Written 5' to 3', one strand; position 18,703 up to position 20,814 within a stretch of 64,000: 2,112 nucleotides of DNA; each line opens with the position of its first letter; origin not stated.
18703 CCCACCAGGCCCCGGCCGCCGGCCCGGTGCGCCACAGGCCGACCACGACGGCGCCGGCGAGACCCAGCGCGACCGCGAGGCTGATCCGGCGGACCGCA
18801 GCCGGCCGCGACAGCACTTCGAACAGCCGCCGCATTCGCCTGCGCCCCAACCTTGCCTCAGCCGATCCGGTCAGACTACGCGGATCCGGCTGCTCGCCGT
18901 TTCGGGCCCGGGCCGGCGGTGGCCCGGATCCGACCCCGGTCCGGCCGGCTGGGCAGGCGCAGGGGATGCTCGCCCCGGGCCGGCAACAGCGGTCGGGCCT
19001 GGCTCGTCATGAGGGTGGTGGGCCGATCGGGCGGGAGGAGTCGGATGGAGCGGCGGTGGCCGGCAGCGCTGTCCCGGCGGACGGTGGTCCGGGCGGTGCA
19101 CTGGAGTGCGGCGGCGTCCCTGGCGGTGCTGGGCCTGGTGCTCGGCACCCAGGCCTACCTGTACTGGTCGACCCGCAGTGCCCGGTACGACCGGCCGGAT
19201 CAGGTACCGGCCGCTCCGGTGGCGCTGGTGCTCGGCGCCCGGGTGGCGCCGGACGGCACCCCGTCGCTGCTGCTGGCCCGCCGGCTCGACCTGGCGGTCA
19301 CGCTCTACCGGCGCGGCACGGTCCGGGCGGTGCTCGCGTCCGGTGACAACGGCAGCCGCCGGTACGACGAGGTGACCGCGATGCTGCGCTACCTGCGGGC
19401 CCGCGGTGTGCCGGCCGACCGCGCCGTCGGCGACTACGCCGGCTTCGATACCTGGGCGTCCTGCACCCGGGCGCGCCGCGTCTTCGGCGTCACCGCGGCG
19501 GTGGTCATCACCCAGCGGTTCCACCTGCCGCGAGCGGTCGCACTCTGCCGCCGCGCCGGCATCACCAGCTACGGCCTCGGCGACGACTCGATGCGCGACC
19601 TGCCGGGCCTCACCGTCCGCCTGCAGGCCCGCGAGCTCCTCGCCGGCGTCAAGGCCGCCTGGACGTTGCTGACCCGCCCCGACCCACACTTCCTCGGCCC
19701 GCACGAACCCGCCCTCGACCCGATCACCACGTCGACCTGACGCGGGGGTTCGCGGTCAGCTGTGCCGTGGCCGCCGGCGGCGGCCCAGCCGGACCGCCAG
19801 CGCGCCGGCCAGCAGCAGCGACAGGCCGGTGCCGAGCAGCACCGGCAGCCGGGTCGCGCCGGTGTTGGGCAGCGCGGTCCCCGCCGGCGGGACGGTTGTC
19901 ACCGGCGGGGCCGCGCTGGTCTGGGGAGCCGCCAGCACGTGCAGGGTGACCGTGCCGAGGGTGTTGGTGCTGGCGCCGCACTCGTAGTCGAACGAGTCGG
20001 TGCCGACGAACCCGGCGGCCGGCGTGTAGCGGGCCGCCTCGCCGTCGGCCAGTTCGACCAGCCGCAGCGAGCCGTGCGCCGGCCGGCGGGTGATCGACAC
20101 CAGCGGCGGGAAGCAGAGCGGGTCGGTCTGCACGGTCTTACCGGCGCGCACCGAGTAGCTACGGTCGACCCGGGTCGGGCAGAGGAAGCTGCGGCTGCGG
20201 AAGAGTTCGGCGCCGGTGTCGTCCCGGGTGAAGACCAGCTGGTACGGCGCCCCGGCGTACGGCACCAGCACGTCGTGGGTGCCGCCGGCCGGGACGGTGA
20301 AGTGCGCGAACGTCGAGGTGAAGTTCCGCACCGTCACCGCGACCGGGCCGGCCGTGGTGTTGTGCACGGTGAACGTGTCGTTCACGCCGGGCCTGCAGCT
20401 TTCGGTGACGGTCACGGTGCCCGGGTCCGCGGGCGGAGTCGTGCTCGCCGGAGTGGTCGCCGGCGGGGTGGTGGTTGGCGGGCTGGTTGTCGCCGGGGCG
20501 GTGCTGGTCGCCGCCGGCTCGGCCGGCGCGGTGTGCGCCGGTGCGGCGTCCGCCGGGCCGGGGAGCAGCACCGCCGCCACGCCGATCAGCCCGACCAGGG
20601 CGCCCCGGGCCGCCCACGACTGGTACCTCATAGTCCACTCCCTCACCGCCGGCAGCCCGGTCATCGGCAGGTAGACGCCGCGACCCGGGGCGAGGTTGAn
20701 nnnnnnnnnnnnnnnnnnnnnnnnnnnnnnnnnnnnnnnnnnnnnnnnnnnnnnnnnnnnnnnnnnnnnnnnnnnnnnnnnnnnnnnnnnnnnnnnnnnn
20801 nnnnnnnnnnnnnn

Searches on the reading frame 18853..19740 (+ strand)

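Call 52: search_protein_families(library=pfam, proteins=[window:18853-19740:+], max_evalue=0.001)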
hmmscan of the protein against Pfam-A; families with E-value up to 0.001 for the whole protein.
window:18853-19740:+ (295 aa): 1 family
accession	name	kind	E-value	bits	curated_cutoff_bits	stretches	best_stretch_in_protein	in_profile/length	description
PF02698.23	DUF218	-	3.5e-22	79.2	27.6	1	123-238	2-105/133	DUF218 domain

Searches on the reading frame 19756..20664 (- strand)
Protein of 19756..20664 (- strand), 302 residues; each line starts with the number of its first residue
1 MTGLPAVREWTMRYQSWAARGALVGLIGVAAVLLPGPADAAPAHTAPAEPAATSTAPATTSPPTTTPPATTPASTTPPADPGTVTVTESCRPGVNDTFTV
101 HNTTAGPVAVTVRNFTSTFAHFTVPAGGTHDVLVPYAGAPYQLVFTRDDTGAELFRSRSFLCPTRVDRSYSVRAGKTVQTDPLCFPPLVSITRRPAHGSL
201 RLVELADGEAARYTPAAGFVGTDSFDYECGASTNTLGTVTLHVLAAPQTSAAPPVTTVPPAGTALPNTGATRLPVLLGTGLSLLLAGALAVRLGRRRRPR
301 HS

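Call 52: search_protein_families(library=pfam, proteins=[window:19756-20664:-], max_evalue=0.001)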
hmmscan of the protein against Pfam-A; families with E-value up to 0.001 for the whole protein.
window:19756-20664:- (302 aa): 1 family
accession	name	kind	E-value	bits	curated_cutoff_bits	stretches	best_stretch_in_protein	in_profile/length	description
PF17963.7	Big_9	-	5.9e-05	24.3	23.6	1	181-240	33-85/89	Bacterial Ig domain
